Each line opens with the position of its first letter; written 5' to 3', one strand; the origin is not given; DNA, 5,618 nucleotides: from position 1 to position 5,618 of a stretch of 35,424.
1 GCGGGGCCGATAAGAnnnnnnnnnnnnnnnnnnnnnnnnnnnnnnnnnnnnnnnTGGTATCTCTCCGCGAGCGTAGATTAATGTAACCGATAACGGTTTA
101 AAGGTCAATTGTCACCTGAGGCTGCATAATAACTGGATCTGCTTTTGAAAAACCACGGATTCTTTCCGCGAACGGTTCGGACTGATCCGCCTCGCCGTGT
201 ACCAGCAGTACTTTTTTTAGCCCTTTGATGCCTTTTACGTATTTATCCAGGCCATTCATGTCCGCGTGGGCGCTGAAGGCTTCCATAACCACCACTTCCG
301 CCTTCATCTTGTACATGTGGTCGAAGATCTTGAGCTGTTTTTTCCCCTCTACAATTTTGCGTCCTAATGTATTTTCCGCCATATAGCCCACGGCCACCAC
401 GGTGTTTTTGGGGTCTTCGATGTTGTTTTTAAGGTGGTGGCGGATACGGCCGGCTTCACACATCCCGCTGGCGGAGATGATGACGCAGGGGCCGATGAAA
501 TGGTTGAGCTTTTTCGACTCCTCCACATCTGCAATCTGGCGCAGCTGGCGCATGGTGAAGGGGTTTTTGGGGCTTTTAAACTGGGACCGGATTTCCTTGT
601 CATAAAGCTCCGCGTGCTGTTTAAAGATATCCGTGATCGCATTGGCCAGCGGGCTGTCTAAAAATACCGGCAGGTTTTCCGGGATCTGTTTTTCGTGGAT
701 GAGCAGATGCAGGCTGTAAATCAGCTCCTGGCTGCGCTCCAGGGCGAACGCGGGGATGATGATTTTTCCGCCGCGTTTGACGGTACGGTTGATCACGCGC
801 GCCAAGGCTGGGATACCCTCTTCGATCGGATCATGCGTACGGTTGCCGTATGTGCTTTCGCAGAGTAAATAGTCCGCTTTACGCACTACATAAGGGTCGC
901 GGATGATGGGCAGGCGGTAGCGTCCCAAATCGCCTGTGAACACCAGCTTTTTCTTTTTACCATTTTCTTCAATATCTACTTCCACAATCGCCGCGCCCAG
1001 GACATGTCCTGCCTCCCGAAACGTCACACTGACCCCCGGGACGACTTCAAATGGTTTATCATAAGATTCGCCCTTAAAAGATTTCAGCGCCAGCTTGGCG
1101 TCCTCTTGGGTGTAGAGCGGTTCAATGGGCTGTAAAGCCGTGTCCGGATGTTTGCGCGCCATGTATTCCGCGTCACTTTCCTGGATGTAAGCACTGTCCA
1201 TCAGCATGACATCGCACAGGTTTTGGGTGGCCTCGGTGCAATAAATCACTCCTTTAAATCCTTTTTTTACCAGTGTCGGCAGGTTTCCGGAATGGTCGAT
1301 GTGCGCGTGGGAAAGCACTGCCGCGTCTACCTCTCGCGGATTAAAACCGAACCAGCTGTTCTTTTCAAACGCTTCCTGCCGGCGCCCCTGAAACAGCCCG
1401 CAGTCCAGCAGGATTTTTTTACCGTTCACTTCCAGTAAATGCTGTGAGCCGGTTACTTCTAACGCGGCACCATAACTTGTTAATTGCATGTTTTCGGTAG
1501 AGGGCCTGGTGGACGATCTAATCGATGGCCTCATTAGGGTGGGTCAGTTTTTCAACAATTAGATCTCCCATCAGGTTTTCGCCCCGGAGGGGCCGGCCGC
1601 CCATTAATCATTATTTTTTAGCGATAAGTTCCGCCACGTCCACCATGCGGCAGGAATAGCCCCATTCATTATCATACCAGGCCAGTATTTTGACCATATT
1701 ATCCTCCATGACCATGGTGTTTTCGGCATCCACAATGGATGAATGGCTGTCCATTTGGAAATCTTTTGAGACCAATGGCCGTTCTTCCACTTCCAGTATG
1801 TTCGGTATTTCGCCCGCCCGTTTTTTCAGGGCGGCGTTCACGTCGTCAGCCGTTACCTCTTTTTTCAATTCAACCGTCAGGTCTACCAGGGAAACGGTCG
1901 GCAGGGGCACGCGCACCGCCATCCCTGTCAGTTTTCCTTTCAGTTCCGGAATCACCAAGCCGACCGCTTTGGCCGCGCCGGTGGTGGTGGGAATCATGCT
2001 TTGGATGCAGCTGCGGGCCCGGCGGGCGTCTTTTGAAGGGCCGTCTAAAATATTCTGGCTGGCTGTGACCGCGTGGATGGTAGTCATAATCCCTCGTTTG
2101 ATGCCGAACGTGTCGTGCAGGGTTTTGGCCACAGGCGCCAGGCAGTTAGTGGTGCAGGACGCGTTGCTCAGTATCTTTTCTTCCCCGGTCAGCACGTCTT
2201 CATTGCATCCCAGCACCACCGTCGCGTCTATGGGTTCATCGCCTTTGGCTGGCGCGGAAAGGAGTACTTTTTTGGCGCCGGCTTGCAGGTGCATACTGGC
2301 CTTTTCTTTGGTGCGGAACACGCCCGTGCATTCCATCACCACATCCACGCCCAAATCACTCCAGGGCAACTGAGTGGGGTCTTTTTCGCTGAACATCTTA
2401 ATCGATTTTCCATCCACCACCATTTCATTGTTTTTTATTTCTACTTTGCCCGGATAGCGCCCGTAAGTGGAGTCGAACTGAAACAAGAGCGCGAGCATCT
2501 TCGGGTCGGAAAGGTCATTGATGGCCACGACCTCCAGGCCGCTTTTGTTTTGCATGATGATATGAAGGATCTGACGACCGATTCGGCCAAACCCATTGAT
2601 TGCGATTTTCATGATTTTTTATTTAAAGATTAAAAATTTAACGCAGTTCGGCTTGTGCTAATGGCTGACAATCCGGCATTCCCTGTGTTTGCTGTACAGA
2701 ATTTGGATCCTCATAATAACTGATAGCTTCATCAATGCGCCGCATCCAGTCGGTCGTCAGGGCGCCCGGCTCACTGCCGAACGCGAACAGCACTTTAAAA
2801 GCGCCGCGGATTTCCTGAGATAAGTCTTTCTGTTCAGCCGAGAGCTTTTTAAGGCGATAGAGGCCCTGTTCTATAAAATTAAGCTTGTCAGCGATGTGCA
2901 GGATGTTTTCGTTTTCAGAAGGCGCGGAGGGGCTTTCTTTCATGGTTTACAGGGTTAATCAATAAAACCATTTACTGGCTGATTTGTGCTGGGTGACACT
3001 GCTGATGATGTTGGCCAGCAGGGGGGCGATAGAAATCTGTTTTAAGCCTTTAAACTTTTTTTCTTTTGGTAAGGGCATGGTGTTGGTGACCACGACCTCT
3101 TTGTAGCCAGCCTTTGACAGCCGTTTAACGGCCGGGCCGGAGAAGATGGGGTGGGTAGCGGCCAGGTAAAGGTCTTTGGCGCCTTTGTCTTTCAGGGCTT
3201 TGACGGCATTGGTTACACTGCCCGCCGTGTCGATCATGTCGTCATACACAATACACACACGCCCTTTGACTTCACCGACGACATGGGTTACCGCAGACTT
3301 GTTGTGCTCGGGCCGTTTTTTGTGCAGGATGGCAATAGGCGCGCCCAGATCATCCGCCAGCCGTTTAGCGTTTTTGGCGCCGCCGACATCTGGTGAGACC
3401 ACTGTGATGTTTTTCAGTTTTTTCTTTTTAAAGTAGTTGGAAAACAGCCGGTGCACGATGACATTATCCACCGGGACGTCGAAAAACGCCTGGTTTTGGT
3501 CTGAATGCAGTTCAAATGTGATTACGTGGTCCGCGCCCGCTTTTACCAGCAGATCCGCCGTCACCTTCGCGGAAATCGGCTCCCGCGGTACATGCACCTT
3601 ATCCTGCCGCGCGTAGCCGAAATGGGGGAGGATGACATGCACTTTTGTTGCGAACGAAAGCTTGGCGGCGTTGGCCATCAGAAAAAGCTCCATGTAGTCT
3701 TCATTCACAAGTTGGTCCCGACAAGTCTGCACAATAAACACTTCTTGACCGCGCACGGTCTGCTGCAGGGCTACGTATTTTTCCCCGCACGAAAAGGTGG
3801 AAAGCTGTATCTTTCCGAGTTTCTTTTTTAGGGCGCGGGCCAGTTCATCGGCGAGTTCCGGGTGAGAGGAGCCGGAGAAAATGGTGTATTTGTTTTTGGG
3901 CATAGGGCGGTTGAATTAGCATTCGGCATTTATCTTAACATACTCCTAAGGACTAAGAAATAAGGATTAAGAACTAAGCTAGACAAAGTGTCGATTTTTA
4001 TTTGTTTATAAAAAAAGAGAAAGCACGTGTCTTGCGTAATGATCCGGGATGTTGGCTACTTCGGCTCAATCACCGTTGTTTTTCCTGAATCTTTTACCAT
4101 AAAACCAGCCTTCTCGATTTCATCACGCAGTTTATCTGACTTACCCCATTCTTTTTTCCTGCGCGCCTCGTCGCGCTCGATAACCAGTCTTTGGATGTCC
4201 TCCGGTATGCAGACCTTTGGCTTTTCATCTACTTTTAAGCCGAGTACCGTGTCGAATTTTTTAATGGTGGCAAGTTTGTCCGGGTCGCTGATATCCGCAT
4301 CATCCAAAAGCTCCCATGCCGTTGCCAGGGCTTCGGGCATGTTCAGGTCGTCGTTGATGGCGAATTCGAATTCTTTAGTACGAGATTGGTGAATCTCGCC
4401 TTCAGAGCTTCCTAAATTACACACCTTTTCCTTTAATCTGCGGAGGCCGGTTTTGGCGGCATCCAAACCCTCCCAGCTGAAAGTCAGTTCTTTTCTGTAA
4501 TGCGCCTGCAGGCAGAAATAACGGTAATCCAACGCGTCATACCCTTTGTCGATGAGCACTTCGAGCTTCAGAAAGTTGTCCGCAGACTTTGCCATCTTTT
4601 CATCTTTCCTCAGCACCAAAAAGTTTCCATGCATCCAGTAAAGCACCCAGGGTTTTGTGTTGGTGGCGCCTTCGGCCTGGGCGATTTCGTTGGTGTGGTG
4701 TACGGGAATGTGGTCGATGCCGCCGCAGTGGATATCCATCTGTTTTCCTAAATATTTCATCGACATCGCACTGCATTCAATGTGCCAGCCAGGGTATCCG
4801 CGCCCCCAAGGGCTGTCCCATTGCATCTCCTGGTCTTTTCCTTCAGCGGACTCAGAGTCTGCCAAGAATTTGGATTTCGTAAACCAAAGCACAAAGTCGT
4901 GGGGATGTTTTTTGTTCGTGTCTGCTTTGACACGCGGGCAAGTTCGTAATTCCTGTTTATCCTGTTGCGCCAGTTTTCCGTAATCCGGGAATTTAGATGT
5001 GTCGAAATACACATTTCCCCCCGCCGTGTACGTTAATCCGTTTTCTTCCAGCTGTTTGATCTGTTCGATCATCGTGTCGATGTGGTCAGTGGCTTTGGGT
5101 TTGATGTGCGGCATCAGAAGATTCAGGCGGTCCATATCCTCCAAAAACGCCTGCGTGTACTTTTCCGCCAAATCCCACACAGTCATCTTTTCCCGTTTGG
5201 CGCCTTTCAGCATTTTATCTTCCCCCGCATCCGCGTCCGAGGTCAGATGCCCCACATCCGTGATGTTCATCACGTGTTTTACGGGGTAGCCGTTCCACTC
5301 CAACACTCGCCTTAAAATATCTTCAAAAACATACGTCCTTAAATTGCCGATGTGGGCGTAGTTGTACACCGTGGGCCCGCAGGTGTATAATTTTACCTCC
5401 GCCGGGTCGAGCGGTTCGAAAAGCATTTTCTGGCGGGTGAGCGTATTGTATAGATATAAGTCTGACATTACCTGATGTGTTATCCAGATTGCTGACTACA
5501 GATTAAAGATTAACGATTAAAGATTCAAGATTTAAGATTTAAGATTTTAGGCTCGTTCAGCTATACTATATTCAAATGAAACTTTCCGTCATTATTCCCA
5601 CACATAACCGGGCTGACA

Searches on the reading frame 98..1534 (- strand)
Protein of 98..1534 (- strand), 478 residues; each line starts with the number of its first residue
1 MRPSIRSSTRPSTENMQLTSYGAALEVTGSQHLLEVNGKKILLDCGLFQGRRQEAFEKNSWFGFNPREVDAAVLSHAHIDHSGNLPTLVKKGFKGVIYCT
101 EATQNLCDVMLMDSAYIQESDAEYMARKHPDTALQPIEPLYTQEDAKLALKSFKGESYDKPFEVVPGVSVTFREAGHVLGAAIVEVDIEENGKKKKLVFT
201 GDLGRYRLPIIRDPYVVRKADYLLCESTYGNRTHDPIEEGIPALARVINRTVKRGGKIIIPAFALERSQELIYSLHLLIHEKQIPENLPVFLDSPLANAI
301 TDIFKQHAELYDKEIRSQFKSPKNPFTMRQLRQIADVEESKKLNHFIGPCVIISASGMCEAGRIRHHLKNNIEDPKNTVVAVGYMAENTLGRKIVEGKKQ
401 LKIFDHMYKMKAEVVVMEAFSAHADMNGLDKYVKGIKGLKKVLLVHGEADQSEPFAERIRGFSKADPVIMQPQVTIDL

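Call 7: search_protein_families(library=pfam, max_evalue=0.001, proteins=[window:98-1534:-])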
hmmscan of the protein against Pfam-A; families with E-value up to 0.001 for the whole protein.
window:98-1534:- (478 aa): 5 families
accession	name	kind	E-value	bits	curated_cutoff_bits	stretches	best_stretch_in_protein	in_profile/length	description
PF10996.14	Beta-Casp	-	7.8e-41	139.8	27.7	1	269-394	2-120/120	Beta-Casp domain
PF00753.33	Lactamase_B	-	2.1e-14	54.4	22.7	1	30-214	7-161/196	Metallo-beta-lactamase superfamily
PF07521.17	RMMBL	-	4.8e-13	49.3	21.6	1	408-460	2-53/63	Zn-dependent metallo-hydrolase RNA specificity domain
PF12706.13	Lactamase_B_2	-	3.4e-09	37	27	1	40-245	2-188/200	Beta-lactamase superfamily domain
PF16661.11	Lactamase_B_6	-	3.4e-09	36.8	27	1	33-187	1-150/193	Metallo-beta-lactamase superfamily domain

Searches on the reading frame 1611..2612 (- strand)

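Call 7: search_protein_families(library=pfam, max_evalue=0.001, proteins=[window:1611-2612:-])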
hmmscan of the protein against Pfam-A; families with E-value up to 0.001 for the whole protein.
window:1611-2612:- (333 aa): 2 families
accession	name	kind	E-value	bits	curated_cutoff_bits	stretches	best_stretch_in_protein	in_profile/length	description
PF02800.25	Gp_dh_C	-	4.3e-66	221.8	24.4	1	158-313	1-158/158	Glyceraldehyde 3-phosphate dehydrogenase, C-terminal domain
PF00044.30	Gp_dh_N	-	5.8e-40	136.1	31.7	1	1-102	1-101/101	Glyceraldehyde 3-phosphate dehydrogenase, NAD binding domain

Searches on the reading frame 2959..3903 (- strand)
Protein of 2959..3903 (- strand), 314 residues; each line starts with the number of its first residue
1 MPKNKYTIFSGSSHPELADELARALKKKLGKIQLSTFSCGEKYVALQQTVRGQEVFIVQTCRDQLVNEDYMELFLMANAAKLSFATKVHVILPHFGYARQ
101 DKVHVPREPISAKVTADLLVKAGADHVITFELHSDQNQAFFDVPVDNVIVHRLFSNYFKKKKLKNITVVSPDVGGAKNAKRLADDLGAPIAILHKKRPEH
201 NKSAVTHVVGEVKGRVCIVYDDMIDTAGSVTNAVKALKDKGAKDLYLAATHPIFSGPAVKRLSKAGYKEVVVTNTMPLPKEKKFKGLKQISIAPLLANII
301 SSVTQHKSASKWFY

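Call 7: search_protein_families(library=pfam, max_evalue=0.001, proteins=[window:2959-3903:-])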
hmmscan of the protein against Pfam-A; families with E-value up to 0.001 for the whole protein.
window:2959-3903:- (314 aa): 3 families
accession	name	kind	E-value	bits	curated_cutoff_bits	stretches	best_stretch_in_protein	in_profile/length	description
PF13793.12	Pribosyltran_N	-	4.4e-38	130.2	25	1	7-123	2-117/117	N-terminal domain of ribose phosphate pyrophosphokinase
PF14572.12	Pribosyl_synth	-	3.2e-23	83.1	27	1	206-313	75-183/184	Phosphoribosyl synthetase-associated domain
PF00156.33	Pribosyltran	-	8.9e-15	54.8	26.3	1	149-269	14-139/158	Phosphoribosyl transferase domain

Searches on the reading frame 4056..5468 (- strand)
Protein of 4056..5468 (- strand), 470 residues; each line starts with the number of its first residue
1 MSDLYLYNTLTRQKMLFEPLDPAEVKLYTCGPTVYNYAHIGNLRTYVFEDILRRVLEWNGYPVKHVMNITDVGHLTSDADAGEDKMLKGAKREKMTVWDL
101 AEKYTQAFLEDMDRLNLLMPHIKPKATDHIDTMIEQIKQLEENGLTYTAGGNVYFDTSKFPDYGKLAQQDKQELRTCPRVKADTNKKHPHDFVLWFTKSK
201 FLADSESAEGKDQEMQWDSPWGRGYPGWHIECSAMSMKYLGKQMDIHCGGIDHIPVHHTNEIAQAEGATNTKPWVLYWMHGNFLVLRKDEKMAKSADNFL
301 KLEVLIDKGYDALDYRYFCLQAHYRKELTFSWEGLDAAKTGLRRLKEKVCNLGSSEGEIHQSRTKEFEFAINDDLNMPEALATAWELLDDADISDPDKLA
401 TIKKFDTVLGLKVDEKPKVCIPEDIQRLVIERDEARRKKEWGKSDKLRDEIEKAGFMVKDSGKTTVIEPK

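Call 7: search_protein_families(library=pfam, max_evalue=0.001, proteins=[window:4056-5468:-])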
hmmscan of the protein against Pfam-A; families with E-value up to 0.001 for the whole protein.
window:4056-5468:- (470 aa): 3 families
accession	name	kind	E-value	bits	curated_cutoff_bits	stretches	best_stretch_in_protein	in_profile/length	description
PF01406.26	tRNA-synt_1e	-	3.6e-96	322.5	27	1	17-339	2-300/301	tRNA synthetases class I (C) catalytic domain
PF09334.17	tRNA-synt_1g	-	1.1e-09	38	20.1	1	35-186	11-148/391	tRNA synthetases class I (M)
PF23493.1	CysS_C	-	6.8e-09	36.2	23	1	421-464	4-47/51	Cysteinyl-tRNA ligase anticodon binding domain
